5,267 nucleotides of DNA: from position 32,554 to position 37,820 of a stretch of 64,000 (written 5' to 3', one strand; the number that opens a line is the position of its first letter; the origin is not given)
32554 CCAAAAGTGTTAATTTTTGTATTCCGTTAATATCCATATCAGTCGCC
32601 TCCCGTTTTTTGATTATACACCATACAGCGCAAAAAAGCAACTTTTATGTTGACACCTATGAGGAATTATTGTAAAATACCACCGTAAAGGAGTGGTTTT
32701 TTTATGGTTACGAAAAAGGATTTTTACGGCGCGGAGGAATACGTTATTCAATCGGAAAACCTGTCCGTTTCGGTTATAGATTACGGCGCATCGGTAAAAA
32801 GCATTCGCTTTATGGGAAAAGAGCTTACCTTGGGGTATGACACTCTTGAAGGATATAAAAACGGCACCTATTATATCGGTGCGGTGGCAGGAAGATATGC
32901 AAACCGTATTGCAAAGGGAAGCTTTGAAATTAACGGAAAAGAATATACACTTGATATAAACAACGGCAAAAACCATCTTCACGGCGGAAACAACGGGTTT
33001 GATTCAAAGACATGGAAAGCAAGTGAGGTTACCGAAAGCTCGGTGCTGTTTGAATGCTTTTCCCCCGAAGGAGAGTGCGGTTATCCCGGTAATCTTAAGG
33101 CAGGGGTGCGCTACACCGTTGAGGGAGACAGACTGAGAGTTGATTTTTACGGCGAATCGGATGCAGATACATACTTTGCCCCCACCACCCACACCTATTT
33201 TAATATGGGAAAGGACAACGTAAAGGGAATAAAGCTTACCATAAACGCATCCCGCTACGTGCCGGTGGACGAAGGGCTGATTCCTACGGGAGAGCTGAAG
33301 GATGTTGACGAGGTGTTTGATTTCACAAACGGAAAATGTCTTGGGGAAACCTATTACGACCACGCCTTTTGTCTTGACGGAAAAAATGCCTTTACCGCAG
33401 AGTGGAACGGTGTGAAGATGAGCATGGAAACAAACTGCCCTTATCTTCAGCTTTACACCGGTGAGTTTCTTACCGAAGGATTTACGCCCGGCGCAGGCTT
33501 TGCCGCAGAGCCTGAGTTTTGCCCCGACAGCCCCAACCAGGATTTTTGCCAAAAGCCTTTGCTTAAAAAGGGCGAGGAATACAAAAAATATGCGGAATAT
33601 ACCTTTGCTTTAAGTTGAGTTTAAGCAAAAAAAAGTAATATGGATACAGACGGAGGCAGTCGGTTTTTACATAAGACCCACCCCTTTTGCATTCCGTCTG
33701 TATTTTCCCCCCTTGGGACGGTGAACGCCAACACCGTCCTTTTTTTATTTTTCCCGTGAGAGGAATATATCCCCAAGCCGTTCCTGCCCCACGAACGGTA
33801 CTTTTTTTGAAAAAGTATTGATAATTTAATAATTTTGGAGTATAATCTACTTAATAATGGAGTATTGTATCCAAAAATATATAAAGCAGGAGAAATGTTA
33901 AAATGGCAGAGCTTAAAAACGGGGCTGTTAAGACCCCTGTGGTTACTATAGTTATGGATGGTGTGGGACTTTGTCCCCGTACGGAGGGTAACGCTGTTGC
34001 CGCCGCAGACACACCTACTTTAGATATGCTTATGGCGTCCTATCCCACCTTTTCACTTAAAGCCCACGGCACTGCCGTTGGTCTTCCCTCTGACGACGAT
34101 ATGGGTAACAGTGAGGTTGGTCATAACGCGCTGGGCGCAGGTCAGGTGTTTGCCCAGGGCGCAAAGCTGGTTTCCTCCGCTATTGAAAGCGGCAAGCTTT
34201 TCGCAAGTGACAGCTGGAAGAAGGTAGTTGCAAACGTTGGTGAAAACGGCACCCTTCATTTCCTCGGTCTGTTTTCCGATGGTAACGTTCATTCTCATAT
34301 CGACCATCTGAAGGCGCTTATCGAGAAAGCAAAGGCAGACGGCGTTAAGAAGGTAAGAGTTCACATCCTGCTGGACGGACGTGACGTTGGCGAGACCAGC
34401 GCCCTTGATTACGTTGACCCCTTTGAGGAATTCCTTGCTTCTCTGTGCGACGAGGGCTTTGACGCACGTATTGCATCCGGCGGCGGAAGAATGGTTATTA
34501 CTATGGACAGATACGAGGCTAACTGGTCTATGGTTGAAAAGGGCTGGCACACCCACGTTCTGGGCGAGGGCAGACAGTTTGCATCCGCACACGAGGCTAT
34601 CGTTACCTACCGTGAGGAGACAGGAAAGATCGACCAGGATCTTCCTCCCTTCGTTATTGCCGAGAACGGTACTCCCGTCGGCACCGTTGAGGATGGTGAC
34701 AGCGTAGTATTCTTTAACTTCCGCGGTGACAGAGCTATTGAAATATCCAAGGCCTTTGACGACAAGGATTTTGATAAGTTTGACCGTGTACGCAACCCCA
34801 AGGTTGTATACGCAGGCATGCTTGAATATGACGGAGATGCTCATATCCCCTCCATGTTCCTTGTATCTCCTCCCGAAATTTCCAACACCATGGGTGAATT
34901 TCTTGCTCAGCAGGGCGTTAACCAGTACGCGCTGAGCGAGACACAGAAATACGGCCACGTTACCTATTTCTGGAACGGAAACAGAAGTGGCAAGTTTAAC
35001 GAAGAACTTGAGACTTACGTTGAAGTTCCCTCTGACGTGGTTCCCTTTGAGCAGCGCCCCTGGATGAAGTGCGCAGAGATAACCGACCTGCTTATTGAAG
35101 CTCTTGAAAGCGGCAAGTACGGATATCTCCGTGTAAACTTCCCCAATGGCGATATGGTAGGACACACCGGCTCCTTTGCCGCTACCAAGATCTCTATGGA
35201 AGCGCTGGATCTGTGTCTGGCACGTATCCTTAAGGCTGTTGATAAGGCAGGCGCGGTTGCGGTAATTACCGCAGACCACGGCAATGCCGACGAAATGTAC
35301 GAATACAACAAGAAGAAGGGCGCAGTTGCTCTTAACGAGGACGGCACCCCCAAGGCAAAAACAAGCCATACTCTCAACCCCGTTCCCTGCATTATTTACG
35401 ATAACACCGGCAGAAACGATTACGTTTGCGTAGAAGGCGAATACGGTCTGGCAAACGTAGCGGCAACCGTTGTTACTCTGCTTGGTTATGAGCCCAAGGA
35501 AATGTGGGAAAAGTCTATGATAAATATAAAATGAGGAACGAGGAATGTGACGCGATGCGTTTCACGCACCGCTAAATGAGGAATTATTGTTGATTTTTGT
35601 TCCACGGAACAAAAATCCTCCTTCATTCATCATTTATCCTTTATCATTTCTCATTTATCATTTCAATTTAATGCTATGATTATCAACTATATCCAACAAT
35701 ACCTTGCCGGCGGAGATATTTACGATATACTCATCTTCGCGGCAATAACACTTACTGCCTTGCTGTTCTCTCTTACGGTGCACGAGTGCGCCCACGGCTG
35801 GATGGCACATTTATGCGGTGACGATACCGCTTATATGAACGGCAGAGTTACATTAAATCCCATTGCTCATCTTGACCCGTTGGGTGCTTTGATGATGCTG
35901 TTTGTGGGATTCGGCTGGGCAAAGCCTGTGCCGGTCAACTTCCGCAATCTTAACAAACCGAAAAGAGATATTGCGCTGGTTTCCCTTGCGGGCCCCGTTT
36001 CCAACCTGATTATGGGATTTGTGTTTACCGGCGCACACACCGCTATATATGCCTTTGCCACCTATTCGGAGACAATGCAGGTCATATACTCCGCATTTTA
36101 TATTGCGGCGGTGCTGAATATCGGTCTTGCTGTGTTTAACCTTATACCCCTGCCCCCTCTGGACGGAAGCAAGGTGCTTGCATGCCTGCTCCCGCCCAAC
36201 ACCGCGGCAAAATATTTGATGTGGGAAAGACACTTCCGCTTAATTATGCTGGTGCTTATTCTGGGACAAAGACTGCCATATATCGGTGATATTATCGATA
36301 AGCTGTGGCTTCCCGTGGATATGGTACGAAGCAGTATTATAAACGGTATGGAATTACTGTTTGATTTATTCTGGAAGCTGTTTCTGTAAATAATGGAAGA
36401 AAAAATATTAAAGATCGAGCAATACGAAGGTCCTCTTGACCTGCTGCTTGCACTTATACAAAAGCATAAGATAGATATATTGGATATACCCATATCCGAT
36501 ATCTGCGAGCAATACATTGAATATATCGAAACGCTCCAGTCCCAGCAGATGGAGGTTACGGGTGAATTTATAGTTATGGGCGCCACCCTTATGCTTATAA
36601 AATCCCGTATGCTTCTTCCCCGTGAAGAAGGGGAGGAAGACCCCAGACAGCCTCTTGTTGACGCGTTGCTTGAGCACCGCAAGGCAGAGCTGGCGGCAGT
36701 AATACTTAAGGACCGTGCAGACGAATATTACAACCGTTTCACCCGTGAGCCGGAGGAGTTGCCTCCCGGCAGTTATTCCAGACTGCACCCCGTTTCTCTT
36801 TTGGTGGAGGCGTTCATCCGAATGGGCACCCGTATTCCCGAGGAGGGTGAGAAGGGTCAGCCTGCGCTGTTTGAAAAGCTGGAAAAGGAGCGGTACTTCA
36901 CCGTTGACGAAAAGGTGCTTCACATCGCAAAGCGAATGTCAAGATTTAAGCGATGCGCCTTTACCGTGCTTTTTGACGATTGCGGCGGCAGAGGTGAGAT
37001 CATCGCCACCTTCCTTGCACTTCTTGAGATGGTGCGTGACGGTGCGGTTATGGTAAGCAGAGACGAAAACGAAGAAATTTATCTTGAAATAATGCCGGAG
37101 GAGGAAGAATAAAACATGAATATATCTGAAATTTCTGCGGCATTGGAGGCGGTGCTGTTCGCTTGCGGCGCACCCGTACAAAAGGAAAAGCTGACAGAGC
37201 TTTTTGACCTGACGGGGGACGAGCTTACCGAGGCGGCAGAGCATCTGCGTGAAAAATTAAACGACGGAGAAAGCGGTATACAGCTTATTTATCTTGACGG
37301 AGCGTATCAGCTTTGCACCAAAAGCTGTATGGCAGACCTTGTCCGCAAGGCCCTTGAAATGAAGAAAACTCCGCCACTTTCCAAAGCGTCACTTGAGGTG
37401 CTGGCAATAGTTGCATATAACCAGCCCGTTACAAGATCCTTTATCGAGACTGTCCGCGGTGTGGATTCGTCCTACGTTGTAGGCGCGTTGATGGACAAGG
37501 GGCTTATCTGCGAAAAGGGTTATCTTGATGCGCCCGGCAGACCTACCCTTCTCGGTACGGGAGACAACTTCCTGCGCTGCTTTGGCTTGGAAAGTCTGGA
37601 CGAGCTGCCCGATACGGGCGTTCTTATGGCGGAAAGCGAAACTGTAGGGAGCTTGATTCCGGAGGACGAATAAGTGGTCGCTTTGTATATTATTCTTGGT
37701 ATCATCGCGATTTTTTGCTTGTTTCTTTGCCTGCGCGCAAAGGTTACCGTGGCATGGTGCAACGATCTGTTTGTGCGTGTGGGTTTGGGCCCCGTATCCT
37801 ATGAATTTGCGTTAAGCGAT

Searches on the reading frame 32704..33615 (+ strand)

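Call 75: search_protein_families(library=pfam, proteins=[window:32704-33615:+], max_evalue=0.00001)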
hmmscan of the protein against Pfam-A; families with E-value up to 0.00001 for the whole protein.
window:32704-33615:+ (304 aa): 1 family
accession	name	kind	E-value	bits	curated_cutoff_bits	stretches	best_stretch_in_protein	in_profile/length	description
PF01263.26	Aldose_epim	-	7.4e-74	249.3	27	1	13-299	3-298/299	Aldose 1-epimerase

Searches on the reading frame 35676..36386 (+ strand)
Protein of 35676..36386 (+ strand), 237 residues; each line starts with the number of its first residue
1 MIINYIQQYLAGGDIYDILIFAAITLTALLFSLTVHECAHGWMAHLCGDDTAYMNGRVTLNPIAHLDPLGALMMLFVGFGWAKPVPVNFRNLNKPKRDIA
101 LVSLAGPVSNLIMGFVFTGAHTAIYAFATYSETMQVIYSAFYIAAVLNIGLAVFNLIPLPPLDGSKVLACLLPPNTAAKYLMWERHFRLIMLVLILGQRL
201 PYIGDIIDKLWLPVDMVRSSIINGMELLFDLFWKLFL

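Call 75: search_protein_families(library=pfam, proteins=[window:35676-36386:+], max_evalue=0.00001)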
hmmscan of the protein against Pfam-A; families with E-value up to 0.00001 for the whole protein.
window:35676-36386:+ (237 aa): 1 family
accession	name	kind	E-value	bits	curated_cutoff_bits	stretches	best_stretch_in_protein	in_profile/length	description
PF02163.28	Peptidase_M50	-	1.7e-14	54.1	27.2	1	132-173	153-195/221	Peptidase family M50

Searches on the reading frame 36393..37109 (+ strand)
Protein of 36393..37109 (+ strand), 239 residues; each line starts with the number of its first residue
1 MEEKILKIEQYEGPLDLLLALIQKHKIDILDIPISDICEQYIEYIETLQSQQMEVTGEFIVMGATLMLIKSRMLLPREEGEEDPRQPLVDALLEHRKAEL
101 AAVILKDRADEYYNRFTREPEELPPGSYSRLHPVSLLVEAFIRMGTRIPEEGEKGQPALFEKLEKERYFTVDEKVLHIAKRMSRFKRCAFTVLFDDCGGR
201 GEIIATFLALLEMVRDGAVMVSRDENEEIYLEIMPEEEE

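Call 75: search_protein_families(library=pfam, proteins=[window:36393-37109:+], max_evalue=0.00001)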
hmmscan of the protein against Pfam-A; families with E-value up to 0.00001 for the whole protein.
window:36393-37109:+ (239 aa): 1 family
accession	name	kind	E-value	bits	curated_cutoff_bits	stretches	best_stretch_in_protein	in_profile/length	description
PF02616.19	SMC_ScpA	-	5.8e-25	89.1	24.6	1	21-228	1-226/232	Segregation and condensation protein ScpA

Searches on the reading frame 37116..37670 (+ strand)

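Call 75: search_protein_families(library=pfam, proteins=[window:37116-37670:+], max_evalue=0.00001)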
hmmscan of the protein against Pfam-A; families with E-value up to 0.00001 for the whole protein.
window:37116-37670:+ (185 aa): 1 family
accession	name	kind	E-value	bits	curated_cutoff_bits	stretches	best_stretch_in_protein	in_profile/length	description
PF04079.22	SMC_ScpB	-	2.9e-50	170.4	27.4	1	9-166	2-159/160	Segregation and condensation complex subunit ScpB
